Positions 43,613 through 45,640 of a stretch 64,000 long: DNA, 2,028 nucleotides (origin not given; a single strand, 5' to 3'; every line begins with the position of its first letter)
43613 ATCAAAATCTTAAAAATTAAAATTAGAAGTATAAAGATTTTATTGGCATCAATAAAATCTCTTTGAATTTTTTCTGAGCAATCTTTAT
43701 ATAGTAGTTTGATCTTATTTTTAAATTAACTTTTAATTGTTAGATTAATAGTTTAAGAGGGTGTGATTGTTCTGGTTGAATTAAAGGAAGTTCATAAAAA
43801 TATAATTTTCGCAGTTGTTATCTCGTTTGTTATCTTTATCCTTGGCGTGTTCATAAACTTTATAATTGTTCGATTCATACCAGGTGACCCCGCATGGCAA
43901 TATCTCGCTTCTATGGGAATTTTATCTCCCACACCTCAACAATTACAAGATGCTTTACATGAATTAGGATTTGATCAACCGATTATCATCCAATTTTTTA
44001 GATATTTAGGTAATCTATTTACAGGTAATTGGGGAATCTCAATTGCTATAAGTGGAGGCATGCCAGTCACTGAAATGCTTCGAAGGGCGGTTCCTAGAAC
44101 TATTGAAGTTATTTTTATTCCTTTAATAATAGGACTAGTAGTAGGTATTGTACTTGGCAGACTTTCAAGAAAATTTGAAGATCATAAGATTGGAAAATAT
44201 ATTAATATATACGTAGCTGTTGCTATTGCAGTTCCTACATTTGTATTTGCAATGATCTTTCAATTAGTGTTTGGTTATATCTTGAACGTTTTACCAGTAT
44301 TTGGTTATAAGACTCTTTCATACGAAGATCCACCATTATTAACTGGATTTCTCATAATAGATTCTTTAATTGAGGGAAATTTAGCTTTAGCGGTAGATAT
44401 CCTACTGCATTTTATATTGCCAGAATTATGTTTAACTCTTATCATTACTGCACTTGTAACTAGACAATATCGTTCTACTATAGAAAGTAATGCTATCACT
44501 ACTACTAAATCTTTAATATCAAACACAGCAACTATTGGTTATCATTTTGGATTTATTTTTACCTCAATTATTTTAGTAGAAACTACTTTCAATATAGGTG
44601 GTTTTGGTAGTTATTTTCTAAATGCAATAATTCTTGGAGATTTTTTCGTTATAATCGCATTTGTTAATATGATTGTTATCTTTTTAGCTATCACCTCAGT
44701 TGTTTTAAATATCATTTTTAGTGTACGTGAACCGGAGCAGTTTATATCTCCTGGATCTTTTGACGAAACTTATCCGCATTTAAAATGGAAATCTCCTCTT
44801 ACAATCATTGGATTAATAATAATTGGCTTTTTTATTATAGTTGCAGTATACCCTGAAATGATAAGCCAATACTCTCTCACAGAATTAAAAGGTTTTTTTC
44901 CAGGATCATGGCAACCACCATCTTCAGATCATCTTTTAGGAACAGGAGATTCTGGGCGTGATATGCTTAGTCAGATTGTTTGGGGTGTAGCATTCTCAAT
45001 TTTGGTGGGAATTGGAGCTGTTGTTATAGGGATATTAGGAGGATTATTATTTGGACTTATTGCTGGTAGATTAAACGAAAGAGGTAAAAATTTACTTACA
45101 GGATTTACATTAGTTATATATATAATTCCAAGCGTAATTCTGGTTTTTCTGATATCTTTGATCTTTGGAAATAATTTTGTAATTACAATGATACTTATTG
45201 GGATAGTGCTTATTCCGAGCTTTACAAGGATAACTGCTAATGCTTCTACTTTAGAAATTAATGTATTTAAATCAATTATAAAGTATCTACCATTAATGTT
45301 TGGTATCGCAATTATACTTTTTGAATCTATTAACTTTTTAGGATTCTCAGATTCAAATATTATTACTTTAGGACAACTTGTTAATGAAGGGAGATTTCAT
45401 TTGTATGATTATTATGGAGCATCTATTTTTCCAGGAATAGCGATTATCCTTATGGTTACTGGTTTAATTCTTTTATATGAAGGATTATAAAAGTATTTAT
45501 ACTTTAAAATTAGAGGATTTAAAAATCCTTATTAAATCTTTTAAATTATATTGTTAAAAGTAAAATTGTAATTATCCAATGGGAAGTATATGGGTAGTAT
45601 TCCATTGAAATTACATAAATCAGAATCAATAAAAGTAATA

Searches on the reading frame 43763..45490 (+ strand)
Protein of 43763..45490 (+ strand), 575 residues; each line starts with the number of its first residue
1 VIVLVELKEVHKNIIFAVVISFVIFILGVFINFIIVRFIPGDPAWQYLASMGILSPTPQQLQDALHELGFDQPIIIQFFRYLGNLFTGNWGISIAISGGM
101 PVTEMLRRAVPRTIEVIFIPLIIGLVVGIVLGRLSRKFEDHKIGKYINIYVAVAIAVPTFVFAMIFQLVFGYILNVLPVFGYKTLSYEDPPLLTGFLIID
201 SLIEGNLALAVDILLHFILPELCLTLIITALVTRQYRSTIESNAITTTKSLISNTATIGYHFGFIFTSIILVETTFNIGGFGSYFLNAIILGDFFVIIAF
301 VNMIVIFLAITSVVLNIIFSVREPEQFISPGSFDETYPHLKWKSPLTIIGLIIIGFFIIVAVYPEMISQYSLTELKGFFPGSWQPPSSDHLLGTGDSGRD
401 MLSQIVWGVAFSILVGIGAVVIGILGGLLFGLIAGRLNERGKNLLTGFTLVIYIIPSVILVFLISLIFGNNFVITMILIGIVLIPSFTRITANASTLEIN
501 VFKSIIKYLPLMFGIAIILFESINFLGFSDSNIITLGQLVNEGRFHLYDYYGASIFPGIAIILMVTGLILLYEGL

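Call 33: search_protein_families(library=pfam, proteins=[window:43763-45490:+], max_evalue=0.00001)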
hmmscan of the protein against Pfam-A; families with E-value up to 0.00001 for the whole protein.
window:43763-45490:+ (575 aa): 2 families
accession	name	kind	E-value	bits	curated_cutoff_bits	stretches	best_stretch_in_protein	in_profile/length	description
PF00528.27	BPD_transp_1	-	4.7e-07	30.1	26.4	0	427-494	1-74/184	Binding-protein-dependent transport system inner membrane component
PF19300.4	BPD_transp_1_N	-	9.2e-07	29.5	23.8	1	17-89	8-76/114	Binding-prot-dependent transport system membrane comp, N-term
